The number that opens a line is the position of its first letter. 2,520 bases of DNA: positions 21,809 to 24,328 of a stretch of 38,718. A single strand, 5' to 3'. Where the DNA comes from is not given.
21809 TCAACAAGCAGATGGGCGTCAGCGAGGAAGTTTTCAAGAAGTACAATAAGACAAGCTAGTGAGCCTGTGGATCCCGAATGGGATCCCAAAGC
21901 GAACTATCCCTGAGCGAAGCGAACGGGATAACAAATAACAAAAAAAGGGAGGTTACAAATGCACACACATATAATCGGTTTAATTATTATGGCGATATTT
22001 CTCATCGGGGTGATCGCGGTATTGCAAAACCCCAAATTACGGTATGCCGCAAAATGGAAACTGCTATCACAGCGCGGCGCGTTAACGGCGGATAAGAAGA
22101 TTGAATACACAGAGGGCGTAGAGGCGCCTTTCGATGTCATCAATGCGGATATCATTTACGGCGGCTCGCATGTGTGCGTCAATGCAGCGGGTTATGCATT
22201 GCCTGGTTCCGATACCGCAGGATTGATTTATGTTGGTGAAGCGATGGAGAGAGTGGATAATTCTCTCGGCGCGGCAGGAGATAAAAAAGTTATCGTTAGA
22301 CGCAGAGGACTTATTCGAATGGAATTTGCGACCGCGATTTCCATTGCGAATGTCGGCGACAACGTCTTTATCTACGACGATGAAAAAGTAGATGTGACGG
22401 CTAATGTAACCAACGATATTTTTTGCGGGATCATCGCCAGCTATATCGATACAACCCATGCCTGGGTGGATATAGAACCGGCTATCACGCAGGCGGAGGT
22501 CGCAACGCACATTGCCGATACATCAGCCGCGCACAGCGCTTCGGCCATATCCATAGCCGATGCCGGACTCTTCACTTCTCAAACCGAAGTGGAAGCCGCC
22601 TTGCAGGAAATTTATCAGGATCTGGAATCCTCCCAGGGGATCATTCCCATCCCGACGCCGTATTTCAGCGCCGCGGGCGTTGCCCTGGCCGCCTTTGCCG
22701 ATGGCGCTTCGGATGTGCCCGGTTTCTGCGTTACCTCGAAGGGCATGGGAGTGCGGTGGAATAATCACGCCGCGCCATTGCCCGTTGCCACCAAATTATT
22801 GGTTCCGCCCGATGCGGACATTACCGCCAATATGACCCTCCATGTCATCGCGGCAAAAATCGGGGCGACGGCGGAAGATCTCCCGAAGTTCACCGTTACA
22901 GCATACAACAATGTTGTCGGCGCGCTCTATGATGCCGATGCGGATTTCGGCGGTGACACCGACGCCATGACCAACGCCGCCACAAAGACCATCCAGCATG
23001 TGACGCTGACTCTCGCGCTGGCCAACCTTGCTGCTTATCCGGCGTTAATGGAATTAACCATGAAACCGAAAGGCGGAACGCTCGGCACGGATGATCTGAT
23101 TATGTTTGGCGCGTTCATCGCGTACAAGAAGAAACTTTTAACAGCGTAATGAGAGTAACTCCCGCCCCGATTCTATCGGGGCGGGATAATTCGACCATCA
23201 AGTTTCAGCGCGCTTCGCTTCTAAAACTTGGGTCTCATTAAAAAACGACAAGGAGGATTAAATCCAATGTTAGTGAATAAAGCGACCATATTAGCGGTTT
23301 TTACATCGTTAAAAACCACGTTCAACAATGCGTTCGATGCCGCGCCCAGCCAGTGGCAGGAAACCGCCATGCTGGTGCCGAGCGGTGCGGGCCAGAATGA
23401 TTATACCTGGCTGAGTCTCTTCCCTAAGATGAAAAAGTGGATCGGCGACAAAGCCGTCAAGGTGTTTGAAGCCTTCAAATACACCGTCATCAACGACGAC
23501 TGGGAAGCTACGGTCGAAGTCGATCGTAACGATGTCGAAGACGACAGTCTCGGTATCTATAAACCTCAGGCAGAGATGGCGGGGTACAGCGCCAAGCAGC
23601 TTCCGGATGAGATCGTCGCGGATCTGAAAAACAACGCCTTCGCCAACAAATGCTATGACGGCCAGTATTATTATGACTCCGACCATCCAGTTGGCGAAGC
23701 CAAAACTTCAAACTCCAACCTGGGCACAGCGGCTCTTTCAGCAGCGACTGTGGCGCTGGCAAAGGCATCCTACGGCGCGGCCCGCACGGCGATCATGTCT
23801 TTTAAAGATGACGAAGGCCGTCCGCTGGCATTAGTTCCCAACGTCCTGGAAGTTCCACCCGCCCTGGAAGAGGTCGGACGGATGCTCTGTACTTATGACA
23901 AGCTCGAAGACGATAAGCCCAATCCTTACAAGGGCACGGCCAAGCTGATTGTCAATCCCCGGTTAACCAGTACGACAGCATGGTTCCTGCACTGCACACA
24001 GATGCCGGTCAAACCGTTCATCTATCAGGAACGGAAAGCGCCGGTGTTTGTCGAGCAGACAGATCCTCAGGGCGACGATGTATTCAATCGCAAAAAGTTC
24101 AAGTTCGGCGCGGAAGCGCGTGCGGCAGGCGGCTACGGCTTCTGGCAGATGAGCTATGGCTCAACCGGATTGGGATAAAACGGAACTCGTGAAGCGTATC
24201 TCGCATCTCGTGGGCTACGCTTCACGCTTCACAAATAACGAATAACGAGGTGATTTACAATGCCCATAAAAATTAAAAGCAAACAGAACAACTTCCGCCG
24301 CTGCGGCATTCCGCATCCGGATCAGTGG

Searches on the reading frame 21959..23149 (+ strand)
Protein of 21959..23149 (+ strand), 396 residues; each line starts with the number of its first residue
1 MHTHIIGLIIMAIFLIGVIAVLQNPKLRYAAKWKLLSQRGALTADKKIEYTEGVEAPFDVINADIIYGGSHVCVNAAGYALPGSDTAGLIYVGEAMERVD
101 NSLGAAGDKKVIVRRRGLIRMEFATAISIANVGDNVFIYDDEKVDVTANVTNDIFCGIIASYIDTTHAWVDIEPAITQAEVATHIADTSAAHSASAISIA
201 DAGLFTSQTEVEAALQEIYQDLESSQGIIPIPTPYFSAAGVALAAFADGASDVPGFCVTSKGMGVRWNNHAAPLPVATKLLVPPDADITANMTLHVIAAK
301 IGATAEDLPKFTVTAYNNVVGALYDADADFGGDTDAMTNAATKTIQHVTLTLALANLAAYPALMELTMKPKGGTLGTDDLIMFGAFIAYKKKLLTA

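Call 43: search_protein_families(library=phrogs, proteins=[window:21959-23149:+], max_evalue=0.001)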
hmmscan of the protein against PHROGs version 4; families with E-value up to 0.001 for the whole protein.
window:21959-23149:+ (396 aa): 1 family
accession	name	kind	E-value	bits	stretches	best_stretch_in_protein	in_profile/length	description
phrog_1731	-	head and packaging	1.3e-26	94.3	1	41-172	3-134/135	virion structural protein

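Call 44: search_protein_families(library=pfam, proteins=[window:21959-23149:+], max_evalue=0.001)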
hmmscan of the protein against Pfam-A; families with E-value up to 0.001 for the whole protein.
window:21959-23149:+ (396 aa): 0 families

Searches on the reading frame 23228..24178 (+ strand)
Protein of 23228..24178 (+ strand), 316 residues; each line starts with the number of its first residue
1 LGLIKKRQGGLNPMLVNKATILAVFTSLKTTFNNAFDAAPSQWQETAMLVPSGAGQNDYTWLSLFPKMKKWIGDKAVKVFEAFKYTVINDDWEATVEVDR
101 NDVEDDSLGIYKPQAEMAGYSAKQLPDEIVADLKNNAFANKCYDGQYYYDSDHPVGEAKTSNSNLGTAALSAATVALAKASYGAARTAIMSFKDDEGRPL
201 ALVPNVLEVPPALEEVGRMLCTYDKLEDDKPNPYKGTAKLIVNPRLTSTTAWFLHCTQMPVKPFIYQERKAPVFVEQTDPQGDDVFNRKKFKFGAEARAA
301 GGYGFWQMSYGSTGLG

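Call 43: search_protein_families(library=phrogs, proteins=[window:23228-24178:+], max_evalue=0.001)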
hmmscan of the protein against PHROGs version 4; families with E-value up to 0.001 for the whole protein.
window:23228-24178:+ (316 aa): 4 families
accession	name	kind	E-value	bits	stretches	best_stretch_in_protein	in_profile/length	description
phrog_371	-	head and packaging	1.7e-96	324.1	3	14-166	2-158/303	major head protein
phrog_4523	-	head and packaging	2e-12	47.7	1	105-258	449-592/644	major head and protease protein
phrog_133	-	head and packaging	7.6e-08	32.4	1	98-265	464-620/668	head maturation protease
phrog_29592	-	unknown function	0.00047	19.5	1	118-281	699-857/893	-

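Call 44: search_protein_families(library=pfam, proteins=[window:23228-24178:+], max_evalue=0.001)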
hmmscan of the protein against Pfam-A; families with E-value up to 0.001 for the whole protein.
window:23228-24178:+ (316 aa): 2 families
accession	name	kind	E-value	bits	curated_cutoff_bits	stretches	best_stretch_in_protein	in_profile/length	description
PF10124.15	Mu-like_gpT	-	2.6e-85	286.7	20.1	3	23-165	3-148/289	Mu-like prophage major head subunit gpT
PF25209.1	Phage_capsid_4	-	1.6e-08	35.6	27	1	81-295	67-249/262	Phage capsid protein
